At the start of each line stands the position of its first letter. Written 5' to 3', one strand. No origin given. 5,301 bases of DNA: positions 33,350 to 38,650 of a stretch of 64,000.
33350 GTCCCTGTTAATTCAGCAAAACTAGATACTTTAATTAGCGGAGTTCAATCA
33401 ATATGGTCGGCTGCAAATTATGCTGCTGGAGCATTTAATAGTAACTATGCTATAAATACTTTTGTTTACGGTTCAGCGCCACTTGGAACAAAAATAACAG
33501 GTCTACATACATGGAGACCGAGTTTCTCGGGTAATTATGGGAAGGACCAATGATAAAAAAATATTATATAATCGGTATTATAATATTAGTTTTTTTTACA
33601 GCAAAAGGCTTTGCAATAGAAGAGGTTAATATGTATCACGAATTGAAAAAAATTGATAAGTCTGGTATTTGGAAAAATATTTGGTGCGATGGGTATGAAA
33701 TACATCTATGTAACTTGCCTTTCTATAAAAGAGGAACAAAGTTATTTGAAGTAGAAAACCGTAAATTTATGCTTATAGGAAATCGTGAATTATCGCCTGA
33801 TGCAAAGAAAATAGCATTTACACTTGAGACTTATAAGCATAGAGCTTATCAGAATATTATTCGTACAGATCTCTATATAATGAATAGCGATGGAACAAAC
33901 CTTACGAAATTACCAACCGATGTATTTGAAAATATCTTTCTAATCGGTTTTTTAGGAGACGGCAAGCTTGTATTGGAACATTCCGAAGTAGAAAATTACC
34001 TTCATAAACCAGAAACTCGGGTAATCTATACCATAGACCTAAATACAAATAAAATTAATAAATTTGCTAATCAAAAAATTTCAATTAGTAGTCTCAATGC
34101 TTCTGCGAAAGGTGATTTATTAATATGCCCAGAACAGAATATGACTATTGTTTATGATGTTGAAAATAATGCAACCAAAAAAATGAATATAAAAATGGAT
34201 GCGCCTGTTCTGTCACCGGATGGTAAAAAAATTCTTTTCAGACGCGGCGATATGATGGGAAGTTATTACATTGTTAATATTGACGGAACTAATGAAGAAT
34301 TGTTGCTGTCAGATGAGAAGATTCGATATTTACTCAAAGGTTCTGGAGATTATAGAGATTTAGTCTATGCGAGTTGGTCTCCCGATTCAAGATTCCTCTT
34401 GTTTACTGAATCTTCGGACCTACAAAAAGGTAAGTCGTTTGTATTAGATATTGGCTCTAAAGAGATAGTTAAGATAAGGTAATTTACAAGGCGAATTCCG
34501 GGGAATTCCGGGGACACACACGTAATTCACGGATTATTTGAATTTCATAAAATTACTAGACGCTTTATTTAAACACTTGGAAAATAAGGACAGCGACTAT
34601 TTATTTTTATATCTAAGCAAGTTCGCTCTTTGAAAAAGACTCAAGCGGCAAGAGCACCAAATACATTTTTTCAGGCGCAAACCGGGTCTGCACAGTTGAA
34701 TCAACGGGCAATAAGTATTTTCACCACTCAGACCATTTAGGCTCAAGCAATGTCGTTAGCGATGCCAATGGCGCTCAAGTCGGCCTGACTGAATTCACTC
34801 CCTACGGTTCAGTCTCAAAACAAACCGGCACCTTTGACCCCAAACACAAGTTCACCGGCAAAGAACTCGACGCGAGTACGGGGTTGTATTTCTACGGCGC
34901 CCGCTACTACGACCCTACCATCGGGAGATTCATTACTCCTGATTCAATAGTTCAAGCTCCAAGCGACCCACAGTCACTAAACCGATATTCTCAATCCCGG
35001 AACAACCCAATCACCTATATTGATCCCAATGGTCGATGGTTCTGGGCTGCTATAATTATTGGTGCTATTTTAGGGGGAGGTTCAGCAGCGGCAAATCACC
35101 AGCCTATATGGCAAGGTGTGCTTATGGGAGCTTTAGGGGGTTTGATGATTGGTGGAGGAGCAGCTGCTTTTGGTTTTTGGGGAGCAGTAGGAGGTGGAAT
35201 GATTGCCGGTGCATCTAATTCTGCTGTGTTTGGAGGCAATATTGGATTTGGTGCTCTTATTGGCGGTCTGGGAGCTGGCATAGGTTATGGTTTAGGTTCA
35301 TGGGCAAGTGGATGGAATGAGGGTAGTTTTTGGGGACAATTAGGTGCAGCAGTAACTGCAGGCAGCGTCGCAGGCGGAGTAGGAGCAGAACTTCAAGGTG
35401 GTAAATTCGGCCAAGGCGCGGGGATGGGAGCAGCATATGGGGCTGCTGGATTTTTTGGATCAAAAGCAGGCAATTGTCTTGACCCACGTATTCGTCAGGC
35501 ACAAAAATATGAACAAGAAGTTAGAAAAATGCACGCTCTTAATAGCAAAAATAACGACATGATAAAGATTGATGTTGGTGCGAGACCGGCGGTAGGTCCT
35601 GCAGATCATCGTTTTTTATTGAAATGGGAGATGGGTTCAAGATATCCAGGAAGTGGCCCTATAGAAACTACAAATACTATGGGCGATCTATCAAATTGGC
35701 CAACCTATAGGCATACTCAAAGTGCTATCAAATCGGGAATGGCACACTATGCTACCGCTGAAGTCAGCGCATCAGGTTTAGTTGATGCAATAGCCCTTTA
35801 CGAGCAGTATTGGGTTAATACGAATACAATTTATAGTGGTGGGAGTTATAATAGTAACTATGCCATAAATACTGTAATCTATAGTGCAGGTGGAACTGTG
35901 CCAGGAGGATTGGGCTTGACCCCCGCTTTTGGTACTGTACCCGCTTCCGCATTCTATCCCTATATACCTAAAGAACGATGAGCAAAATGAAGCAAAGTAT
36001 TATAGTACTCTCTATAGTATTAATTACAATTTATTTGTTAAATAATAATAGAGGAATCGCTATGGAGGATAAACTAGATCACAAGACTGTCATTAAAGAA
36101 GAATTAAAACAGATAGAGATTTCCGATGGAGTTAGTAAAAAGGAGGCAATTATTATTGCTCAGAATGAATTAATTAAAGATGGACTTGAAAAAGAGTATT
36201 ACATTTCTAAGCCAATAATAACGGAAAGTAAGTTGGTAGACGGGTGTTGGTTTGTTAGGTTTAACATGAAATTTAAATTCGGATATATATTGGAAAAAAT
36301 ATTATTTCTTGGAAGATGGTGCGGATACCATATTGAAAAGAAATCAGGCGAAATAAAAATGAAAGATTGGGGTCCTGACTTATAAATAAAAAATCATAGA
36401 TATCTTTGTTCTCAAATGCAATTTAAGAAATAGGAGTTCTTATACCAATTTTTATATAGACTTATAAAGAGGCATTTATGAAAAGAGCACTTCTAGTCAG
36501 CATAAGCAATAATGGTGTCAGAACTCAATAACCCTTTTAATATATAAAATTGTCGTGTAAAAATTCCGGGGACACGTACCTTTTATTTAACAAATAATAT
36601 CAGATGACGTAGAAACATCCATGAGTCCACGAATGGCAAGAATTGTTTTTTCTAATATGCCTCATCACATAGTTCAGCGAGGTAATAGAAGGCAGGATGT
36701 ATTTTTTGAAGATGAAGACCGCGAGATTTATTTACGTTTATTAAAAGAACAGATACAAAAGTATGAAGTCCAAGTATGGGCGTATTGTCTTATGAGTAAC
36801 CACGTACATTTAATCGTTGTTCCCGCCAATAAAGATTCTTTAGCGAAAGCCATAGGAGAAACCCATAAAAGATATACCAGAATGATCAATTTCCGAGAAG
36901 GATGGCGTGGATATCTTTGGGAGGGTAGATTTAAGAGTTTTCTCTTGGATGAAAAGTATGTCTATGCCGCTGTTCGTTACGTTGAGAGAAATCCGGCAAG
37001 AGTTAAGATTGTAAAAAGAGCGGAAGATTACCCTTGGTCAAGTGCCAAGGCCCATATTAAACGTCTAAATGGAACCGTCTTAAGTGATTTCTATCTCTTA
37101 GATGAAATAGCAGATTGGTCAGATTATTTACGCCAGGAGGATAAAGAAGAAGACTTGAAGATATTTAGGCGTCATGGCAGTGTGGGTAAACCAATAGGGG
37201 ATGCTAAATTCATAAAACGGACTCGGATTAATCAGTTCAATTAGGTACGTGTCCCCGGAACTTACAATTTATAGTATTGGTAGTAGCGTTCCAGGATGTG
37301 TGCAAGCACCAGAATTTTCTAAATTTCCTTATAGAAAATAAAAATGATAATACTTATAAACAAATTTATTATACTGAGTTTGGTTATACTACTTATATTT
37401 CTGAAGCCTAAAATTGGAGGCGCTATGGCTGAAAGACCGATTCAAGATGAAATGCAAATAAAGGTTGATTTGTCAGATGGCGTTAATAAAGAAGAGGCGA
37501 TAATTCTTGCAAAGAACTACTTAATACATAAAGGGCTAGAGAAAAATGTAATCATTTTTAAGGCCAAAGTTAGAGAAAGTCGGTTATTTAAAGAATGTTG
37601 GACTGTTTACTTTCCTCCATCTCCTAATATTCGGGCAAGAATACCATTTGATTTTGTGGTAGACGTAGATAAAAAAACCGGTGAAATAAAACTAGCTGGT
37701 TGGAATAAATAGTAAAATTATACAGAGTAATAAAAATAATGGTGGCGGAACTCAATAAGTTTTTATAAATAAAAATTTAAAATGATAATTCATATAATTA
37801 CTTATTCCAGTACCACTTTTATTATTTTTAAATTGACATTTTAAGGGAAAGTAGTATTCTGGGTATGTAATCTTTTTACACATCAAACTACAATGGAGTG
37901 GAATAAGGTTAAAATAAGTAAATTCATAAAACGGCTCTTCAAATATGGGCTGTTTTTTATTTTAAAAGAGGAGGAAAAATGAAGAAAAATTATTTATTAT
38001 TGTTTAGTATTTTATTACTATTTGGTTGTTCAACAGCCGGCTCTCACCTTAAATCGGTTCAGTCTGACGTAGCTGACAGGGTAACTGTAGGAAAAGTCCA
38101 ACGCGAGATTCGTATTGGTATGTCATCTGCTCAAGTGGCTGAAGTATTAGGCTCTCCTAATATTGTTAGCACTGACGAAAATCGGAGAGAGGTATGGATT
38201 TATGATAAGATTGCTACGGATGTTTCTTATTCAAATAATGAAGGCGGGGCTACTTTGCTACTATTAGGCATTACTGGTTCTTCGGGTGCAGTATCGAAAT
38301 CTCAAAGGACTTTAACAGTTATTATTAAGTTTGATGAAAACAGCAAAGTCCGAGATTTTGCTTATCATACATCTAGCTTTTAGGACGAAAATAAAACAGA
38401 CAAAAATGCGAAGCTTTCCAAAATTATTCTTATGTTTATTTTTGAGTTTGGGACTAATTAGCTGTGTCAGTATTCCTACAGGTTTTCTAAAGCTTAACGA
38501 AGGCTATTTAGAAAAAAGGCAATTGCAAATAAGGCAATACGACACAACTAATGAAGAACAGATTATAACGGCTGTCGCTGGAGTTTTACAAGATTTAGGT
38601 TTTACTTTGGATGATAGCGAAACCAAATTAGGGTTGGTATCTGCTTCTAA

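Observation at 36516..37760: REP-flanked RAYT (IS200-like Y1 transposase) splitting a duplicated small-protein module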

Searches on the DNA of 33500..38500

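Call 66: search_rna_families(source=window, start=33500, end=38500, threshold=evalue, max_evalue=1)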
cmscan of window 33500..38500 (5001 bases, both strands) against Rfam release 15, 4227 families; matches with E-value up to 1: 0.
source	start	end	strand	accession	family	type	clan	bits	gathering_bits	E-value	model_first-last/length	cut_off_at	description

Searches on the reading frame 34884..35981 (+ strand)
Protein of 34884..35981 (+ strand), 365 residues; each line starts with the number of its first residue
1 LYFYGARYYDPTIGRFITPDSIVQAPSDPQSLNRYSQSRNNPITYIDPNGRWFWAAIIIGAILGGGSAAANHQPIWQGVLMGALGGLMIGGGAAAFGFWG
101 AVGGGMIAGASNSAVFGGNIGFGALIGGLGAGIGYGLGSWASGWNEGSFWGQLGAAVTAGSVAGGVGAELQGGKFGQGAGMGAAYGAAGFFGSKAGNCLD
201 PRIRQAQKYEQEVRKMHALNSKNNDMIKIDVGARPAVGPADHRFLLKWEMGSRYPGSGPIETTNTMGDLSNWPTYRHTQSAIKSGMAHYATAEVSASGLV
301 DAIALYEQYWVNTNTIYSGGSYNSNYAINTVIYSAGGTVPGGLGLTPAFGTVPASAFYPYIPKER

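Call 5: search_protein_families(library=pfam, proteins=[window:34884-35981:+], max_evalue=0.01)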
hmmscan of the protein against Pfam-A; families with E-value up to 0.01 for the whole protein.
window:34884-35981:+ (365 aa): 0 families

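Call 6: search_protein_families(library=ncbifam, proteins=[window:34884-35981:+], max_evalue=0.01)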
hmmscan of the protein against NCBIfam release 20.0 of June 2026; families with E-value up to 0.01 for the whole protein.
window:34884-35981:+ (365 aa): 1 family
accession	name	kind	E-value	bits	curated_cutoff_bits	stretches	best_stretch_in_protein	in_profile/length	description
TIGR03696.1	Rhs_assc_core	domain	4.7e-13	49.4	32.5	1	2-50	31-75/76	RHS repeat-associated core domain-containing protein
